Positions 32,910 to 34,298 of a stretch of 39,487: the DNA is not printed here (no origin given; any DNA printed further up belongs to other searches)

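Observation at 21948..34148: Contractile-injection/tailocin-like operon with the complete sheath-tube-tape-measure-hub half but no baseplate wedge, spike, ATPase or payload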

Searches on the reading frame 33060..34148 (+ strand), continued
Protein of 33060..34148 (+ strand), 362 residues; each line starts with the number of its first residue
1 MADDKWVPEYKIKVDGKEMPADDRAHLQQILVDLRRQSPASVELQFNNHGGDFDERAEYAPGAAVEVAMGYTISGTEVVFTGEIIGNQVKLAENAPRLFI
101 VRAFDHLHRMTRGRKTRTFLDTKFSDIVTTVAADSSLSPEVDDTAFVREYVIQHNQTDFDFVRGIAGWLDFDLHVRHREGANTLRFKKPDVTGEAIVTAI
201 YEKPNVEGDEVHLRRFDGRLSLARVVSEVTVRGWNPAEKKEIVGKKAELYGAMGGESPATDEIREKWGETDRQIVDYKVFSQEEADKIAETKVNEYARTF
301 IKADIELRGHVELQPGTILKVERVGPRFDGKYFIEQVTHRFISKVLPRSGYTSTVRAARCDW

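Call 19: find_encoding_contigs(protein=P0059, flank=10000, max_places=2)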
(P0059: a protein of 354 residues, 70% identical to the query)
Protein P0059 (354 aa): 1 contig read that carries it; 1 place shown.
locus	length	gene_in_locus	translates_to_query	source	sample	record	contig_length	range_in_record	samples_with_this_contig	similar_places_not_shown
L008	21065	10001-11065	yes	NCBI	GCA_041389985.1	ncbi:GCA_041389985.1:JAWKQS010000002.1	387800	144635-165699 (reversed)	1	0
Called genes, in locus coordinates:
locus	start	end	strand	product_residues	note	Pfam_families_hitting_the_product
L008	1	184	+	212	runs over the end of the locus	PF14065:Pvc16_N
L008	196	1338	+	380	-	PF04984:Phage_sheath_1, PF17482:Phage_sheath_1C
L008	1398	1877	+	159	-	PF06841:Phage_T4_gp19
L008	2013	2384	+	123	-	-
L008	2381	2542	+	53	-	PF20546:DUF6760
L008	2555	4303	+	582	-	PF04984:Phage_sheath_1, PF17482:Phage_sheath_1C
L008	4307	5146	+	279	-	PF06841:Phage_T4_gp19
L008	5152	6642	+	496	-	-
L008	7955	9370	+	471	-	-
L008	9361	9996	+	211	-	PF19266:CIS_tube, PF06995:Phage_P2_GpU (weak), PF01476:LysM (faint)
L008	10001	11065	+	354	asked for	PF05954:Phage_GPD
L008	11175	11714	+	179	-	PF14354:Lar_restr_allev (faint), PF24042:DUF7351 (faint)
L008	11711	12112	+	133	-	PF04965:GPW_gp25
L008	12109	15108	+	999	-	-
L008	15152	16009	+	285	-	PF03793:PASTA, PF09684:Tail_P2_I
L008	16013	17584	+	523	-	-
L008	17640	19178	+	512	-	PF03283:PAE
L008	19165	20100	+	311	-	-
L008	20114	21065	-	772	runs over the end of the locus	PF07090:GATase1_like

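Call 20: find_encoding_contigs(protein=P0062, flank=10000, max_places=2)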
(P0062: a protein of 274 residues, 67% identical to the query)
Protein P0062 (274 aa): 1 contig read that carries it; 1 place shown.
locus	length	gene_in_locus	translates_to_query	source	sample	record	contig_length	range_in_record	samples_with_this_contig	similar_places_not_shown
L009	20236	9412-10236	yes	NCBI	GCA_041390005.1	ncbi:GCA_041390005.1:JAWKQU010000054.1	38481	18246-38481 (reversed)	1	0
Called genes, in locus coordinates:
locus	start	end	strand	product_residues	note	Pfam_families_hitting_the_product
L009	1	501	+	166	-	PF04984:Phage_sheath_1 (weak), PF17482:Phage_sheath_1C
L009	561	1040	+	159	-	PF06841:Phage_T4_gp19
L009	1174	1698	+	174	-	PF20546:DUF6760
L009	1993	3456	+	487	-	PF04984:Phage_sheath_1, PF17482:Phage_sheath_1C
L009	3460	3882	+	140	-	PF06841:Phage_T4_gp19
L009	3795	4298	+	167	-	-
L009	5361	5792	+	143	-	-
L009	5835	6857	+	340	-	-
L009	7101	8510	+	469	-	-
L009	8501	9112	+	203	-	PF19266:CIS_tube, PF06995:Phage_P2_GpU (weak)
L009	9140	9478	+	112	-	-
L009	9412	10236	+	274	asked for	PF05954:Phage_GPD (weak)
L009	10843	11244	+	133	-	PF04965:GPW_gp25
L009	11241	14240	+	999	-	-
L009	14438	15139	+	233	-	PF09684:Tail_P2_I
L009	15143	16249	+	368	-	-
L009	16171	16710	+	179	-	-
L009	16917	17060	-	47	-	-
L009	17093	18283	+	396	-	PF03283:PAE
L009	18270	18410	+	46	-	-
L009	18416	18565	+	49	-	-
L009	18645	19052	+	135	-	-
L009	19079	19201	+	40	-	-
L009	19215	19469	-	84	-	-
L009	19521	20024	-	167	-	PF07090:GATase1_like (weak)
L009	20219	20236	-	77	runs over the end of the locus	-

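Call 24: find_encoding_contigs(protein=P0108, flank=10000, max_places=6)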
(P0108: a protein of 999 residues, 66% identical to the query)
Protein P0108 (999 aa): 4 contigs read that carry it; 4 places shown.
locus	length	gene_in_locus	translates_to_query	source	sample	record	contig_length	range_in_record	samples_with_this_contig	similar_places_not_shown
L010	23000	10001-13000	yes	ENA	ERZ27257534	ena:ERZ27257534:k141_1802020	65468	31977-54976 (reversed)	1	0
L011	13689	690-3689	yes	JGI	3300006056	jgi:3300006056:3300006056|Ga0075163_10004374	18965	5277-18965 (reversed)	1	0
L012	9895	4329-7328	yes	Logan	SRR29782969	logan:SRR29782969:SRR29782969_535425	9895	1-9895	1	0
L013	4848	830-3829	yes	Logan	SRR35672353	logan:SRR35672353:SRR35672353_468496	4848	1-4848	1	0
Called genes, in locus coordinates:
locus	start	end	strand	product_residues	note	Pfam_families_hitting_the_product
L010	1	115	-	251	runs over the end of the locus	-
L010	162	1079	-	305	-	PF00482:T2SSF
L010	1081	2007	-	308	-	PF00482:T2SSF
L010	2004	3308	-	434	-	PF00437:T2SSE, PF27713:UCP018868, PF00005:ABC_tran (faint)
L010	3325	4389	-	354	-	PF06564:CBP_BcsQ, PF13614:AAA_31 (weak), PF01656:CbiA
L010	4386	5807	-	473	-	PF13629:T2SS-T3SS_pil_N, PF00263:Secretin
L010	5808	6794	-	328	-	PF08666:SAF, PF16976:RcpC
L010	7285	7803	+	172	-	-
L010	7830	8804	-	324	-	PF01699:Na_Ca_ex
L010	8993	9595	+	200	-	PF14354:Lar_restr_allev (weak), PF24042:DUF7351 (faint)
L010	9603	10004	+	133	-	PF04965:GPW_gp25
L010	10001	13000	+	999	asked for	-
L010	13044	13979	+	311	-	PF03793:PASTA, PF09684:Tail_P2_I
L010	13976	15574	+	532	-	-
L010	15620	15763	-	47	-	-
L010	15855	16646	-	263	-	-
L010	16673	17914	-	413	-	PF00656:Peptidase_C14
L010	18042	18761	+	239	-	-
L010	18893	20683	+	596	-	PF01636:APH (faint), PF01163:RIO1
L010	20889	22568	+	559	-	-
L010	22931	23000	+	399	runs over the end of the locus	PF11617:Cu-binding_MopE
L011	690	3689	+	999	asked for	-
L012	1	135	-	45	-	?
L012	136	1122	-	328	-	PF08666:SAF, PF16976:RcpC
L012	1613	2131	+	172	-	PF14302:DUF4377 (faint)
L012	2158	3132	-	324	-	PF01699:Na_Ca_ex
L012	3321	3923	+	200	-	PF14354:Lar_restr_allev (weak), PF24042:DUF7351 (faint)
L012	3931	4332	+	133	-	PF04965:GPW_gp25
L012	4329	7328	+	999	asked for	-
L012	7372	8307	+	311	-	PF03793:PASTA, PF09684:Tail_P2_I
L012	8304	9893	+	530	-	?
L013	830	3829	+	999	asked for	-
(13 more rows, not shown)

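Call 25: find_encoding_contigs(protein=P0122, flank=10000, max_places=6)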
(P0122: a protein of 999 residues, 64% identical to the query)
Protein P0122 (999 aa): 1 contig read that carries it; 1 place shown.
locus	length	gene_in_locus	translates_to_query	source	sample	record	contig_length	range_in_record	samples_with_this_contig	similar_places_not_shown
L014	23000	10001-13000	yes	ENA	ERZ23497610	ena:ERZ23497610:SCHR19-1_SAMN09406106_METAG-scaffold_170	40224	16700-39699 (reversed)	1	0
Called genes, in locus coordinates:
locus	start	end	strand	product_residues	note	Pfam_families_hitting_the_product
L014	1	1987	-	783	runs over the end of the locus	PF02861:Clp_N, PF05621:TniB (weak), PF00004:AAA, PF17871:AAA_lid_9, PF00004:AAA, PF07724:AAA_2, PF07728:AAA_5, PF10431:ClpB_D2-small, +6 more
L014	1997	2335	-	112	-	PF02617:ClpS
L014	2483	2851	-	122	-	-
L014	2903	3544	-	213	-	PF00899:ThiF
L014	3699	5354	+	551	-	PF04151:PPC (weak)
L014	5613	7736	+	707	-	PF01650:Peptidase_C13 (weak), PF00595:PDZ (weak), PF13180:PDZ_2, PF00578:AhpC-TSA, PF08534:Redoxin (weak), PF13905:Thioredoxin_8 (weak)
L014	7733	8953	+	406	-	-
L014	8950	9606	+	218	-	-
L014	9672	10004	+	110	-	PF04965:GPW_gp25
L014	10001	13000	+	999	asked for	-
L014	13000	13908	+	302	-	PF03793:PASTA (weak), PF09684:Tail_P2_I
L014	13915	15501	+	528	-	-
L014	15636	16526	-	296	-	PF13432:TPR_16 (faint), PF14559:TPR_19 (faint)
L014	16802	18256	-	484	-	PF13620:CarboxypepD_reg (faint), PF08308:PEGA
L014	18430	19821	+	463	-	-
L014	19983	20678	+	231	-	-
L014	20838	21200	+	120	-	-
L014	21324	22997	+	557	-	PF01343:Peptidase_S49, PF25145:NfeD1b_N (weak), PF01343:Peptidase_S49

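Call 29: find_encoding_contigs(protein=P0031, flank=10000, max_places=4)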
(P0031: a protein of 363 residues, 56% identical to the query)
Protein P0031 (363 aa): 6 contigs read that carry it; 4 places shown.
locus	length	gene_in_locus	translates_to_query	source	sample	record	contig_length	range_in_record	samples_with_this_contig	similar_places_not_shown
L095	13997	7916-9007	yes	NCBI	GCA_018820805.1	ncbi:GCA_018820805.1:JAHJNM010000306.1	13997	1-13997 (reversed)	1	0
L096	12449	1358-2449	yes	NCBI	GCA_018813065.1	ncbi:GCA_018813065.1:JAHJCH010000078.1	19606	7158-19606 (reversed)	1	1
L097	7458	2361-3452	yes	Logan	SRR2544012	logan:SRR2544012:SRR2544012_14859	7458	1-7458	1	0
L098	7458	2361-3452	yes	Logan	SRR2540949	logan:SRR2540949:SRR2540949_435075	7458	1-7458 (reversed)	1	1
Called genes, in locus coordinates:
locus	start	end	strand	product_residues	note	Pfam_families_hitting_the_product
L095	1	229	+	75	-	PF06841:Phage_T4_gp19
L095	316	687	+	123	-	-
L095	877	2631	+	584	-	PF04984:Phage_sheath_1, PF17482:Phage_sheath_1C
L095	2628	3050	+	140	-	PF06841:Phage_T4_gp19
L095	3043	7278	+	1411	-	-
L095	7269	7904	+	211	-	PF19266:CIS_tube, PF01476:LysM (weak)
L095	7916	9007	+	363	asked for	PF24032:YQBQ (faint), PF05954:Phage_GPD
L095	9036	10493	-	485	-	PF00561:Abhydrolase_1 (weak), PF02089:Palm_thioest (weak)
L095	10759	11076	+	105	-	PF00037:Fer4, PF12797:Fer4_2 (faint), PF14697:Fer4_21 (faint), PF25160:LdpA_Fe-S-bd (faint), PF12838:Fer4_7 (weak), PF13187:Fer4_9 (faint)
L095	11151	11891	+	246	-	PF25900:PAPPA (weak)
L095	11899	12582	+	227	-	PF00849:PseudoU_synth_2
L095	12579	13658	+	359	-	PF03109:ABC1 (faint), PF00069:Pkinase, PF07714:PK_Tyr_Ser-Thr, PF06293:Kdo (faint)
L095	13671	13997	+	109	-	?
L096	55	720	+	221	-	-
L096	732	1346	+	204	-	PF19266:CIS_tube, PF01476:LysM (weak)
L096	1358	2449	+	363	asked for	PF24032:YQBQ (faint), PF05954:Phage_GPD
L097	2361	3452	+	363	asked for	PF24032:YQBQ (faint), PF05954:Phage_GPD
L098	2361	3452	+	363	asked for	PF24032:YQBQ (faint), PF05954:Phage_GPD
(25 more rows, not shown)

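Call 30: list_cluster_members(proteins=[window:33060-34148:+, P0122, P0003, P0002])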
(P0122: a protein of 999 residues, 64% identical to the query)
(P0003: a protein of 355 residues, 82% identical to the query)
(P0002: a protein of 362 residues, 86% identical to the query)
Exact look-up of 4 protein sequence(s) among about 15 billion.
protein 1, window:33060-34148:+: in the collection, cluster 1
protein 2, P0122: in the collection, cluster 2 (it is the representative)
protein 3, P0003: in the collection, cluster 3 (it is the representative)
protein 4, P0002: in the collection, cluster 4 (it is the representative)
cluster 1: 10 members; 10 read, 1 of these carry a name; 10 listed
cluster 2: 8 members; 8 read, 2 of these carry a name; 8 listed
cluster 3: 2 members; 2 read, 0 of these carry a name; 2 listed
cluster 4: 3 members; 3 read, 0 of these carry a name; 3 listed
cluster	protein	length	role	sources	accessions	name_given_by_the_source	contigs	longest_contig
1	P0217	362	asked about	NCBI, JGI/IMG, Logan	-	-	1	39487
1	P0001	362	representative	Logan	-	-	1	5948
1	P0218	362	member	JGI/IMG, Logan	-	phage protein D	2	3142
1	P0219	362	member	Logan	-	-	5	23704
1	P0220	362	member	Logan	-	-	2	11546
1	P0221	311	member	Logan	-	-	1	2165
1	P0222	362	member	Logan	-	-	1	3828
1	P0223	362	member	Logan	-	-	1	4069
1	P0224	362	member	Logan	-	-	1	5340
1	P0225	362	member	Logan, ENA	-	-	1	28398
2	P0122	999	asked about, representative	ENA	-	-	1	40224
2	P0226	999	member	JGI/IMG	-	predicted phage baseplate assembly protein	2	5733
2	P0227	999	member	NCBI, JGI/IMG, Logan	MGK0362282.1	MAG: putative phage baseplate assembly protein [Bradymonadia bacterium] | predicted phage baseplate assembly protein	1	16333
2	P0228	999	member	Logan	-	-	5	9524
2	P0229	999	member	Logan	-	-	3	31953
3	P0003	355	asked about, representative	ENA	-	-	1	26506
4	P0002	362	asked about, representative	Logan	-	-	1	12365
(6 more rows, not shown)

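Call 31: find_encoding_contigs(protein=P0227, flank=10000, max_places=4)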
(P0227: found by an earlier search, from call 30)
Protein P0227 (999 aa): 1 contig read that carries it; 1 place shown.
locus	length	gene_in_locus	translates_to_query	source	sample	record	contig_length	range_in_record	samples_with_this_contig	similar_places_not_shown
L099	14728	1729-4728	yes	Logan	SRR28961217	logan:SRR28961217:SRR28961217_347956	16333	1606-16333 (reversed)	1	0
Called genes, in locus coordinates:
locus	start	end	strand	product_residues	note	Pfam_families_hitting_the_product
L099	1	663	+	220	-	?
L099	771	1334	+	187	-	-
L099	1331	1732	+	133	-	PF04965:GPW_gp25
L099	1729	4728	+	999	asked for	-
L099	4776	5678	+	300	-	PF03793:PASTA (weak), PF09684:Tail_P2_I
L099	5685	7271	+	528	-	-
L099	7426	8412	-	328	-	PF13432:TPR_16 (faint), PF14559:TPR_19 (weak)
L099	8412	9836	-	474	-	PF13620:CarboxypepD_reg (faint), PF08308:PEGA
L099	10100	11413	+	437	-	-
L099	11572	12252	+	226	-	-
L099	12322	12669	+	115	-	-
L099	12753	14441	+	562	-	PF01343:Peptidase_S49, PF01972:SDH_protease (weak), PF25145:NfeD1b_N (weak), PF01343:Peptidase_S49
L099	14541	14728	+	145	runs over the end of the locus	-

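Call 34: search_solved_structures(query=window:33060-34148:+, max_evalue=0.01)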
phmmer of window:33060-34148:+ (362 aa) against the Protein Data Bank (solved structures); distinct sequences matched with E-value up to 0.01: 4.
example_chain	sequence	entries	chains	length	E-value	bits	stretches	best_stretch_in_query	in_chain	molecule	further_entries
7aef_q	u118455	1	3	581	2.8e-18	69.6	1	10-341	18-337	Phosphoserine phosphatase SerB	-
9gtr_q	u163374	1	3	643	6.3e-16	61.9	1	13-352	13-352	Gp5/Type VI secretion system Vgr protein OB-fold domain-containing protein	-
7b5h_AJ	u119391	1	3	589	1.5e-14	57.3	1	54-342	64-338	All3320 protein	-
9rce_F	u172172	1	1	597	7.1e-13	51.9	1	49-340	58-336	Type VI secretion system tip protein VgrG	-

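Call 38: search_solved_structures(query=L099:5685-7271:+, max_evalue=1)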
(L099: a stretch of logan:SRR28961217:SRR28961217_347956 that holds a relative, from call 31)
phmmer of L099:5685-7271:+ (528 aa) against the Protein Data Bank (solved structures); distinct sequences matched with E-value up to 1: 0.

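Call 39: search_solved_structures(query=L099:771-1334:+, max_evalue=1)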
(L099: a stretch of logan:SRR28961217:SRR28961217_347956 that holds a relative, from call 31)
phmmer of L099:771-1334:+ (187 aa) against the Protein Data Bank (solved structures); distinct sequences matched with E-value up to 1: 3.
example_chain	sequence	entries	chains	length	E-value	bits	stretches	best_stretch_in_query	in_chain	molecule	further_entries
2kyu_A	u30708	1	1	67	0.25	14.3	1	23-71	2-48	Histone-lysine N-methyltransferase MLL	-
7zey_B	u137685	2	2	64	0.5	13.3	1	26-71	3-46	MLL cleavage product N320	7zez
3lqh_A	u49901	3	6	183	0.63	13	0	26-70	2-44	Histone-lysine N-methyltransferase MLL | MLL1 PHD3-Bromo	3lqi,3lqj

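Call 40: search_solved_structures(query=L099:1729-4728:+, max_evalue=0.01)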
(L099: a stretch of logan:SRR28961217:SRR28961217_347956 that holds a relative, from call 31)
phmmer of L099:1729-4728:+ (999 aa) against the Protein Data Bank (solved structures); distinct sequences matched with E-value up to 0.01: 5.
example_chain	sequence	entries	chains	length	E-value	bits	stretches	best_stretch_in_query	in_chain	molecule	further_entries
9gtp_1K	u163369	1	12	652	3.2e-74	253.5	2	553-968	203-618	Baseplate protein J-like domain-containing protein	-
7aeb_G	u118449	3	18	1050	2e-13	52.2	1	757-966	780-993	Baseplate_J domain-containing protein | Baseplate protein J-like domain-containing protein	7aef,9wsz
7b5h_AH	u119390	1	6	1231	7.1e-07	30.5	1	759-965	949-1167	All3317 protein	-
8kea_b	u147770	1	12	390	6.2e-05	24.1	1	716-924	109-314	wedge protein gp31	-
6rao_I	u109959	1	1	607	0.00096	20.1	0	760-896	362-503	Afp11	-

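Call 59: find_homologous_proteins(query=L099:771-1334:+, max_evalue=0.001)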
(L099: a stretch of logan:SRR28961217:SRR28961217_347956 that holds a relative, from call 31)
Query L099:771-1334:+ (187 aa): 45 proteins with E <= 0.001 among 115 candidates.
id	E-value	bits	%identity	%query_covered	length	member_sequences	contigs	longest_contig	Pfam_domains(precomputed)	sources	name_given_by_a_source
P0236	4.1e-127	440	100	100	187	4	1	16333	-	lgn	-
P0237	5.8e-102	358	100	83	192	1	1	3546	-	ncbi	ncbi:MAG: hypothetical protein ACI9U2_004918, partial [Bradymonadia bacterium]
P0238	2.4e-101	356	83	98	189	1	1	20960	PF05129.19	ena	-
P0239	2.0e-100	353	81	100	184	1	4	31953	-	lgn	-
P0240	7.4e-87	308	76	98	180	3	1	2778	PF14354.14,PF24042.2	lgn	-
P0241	3.9e-83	296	72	100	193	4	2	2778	-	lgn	-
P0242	4.8e-82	293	73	100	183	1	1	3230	PF14354.14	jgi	jgi:transcription elongation factor Elf1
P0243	2.2e-81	290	70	98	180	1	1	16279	PF14354.14,PF24042.2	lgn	-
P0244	1.3e-47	180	48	98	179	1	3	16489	PF24042.2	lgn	-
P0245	4.7e-47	178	46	98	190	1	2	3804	PF24042.2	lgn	-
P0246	3.4e-46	175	49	98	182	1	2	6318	-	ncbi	-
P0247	4.9e-46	175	42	98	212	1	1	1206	PF14354.14,PF24042.2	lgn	-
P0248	1.0e-45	174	51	98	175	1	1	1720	-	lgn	-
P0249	3.2e-45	172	43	98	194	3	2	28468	-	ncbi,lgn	-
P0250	4.9e-45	172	46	98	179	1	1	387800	PF14354.14,PF24042.2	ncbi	ncbi:MAG: hypothetical protein R3F60_03090 [bacterium]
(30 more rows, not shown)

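Call 60: find_encoding_contigs(protein=P0237, flank=10000, max_places=4)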
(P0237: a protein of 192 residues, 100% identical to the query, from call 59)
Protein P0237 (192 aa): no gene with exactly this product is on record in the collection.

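Call 66: search_protein_families(library=ncbifam, proteins=[window:33060-34148:+, L099:771-1334:+, L099:5685-7271:+, L099:4776-5678:+], max_evalue=0.01)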
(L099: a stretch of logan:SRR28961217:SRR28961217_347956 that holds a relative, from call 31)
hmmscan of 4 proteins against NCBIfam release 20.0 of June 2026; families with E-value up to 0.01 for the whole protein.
window:33060-34148:+ (362 aa): 3 families
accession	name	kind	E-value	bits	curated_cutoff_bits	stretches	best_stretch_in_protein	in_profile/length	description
NF033848.1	VgrG_rel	hypoth_equivalog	1.7e-44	152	275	1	11-355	6-346/547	VgrG-related protein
TIGR01646.1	vgr_GE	subfamily_domain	4.8e-08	32.4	121.8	1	63-163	37-140/480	type VI secretion system tip protein VgrG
TIGR03361.1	VI_Rhs_Vgr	subfamily_domain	3.9e-05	22.4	186.35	1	106-197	90-184/513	type VI secretion system tip protein TssI/VgrG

L099:771-1334:+ (187 aa): 2 families
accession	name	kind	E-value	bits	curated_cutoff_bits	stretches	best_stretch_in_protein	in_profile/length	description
NF003058.0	PRK03976.1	equivalog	0.00051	20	87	0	141-184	26-66/91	50S ribosomal protein L37ae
NF011482.0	PRK14892.1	equivalog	0.00099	19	109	0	28-60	23-55/101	putative transcription elongation factor Elf1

L099:5685-7271:+ (528 aa): 1 family
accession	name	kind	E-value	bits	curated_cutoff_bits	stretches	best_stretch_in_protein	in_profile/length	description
NF053767.1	CIS13_fam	equivalog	8.4e-11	41.7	370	1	6-119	4-112/392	CIS13 family contractile injection system protein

L099:4776-5678:+ (300 aa): 4 families
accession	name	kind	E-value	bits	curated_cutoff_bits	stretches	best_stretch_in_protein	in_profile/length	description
NF053768.1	CIS12_fam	equivalog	8e-31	107.4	860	1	71-179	464-571/715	CIS12 family contractile injection system protein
TIGR02242.1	tail_TIGR02242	domain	3.3e-29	101.6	51.85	1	81-189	2-108/131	phage tail protein domain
TIGR01634.1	tail_P2_I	equivalog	3.1e-07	30.4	30.05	1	110-178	13-86/139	phage tail protein I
NF033483.0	PknB_PASTA_kin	equivalog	0.0015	17.7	450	1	9-88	430-508/563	Stk1 family PASTA domain-containing Ser/Thr kinase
